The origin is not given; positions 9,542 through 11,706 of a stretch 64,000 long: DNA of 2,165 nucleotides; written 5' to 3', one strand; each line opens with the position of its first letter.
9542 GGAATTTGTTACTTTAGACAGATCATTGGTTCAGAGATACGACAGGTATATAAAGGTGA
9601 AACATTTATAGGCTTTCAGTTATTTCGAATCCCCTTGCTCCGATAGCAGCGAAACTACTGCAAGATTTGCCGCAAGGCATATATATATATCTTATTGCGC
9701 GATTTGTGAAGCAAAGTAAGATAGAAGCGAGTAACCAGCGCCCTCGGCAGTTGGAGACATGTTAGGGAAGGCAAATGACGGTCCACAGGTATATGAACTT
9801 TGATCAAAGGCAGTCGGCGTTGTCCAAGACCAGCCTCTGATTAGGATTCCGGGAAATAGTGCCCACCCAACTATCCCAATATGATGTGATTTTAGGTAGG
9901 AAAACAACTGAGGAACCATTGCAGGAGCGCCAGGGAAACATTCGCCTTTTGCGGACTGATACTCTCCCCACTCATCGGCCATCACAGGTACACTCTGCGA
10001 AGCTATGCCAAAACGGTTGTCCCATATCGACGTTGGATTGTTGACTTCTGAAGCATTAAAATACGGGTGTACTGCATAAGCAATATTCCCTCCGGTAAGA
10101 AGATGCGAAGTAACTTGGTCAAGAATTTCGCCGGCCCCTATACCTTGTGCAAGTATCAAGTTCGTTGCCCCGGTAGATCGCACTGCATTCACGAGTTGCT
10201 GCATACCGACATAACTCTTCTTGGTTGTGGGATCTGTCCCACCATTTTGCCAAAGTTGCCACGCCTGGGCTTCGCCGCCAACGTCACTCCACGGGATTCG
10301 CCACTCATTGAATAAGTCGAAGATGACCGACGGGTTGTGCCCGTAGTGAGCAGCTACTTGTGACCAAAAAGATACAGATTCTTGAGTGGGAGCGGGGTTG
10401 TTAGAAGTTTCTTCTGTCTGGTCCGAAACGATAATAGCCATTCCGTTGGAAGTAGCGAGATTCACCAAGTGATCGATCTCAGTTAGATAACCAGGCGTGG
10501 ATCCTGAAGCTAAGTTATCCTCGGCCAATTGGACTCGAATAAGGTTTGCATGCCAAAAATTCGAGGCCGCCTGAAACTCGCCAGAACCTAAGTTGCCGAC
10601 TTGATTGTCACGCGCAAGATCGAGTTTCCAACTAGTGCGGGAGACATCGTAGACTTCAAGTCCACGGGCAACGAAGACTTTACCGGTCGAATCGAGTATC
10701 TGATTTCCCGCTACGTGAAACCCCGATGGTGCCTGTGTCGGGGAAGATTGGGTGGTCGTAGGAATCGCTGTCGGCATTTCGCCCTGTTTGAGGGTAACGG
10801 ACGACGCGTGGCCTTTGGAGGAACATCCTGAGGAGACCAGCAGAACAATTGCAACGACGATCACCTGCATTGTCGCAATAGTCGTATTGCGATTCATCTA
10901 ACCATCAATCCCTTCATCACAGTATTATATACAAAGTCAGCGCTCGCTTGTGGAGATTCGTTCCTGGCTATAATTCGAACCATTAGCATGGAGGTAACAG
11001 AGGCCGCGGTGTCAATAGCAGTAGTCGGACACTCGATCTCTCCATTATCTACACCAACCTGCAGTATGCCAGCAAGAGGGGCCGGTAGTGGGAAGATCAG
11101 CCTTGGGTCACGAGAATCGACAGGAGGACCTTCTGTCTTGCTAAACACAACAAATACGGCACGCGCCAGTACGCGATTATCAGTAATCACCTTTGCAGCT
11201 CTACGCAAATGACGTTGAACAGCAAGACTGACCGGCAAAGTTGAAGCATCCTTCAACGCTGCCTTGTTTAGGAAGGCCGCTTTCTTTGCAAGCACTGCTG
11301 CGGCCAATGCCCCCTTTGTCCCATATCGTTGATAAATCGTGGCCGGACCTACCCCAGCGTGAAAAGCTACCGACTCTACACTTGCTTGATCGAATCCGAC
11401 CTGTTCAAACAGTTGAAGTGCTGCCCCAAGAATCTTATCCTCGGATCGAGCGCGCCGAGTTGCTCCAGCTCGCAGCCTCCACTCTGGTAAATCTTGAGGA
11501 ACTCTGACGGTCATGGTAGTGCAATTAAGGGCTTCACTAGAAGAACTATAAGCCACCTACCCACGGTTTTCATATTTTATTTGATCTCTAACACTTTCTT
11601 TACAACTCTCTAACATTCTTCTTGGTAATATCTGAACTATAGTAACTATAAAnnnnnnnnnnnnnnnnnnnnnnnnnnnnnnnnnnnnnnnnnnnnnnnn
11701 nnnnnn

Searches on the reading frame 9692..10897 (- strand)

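Call 41: search_protein_families(library=pfam, proteins=[window:9692-10897:-], max_evalue=0.001)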
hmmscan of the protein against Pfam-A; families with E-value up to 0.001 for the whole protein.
window:9692-10897:- (401 aa): 1 family
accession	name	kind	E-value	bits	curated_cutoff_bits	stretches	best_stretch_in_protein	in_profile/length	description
PF00150.24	Cellulase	-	3.2e-24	86.3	23.5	1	106-347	24-268/272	Cellulase (glycosyl hydrolase family 5)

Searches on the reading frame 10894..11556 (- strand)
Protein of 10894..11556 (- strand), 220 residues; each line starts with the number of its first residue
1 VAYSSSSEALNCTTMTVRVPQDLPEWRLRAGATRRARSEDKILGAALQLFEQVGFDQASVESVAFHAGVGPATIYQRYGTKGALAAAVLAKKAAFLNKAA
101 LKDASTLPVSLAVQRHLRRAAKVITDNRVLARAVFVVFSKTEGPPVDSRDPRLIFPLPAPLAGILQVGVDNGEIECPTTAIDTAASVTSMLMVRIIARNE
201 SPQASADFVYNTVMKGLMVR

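Call 41: search_protein_families(library=pfam, proteins=[window:10894-11556:-], max_evalue=0.001)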
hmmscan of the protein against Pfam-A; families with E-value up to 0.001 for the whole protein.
window:10894-11556:- (220 aa): 1 family
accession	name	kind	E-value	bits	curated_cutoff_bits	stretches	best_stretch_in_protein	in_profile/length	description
PF00440.29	TetR_N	-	5.1e-12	45.8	24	1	42-88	1-47/47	Bacterial regulatory proteins, tetR family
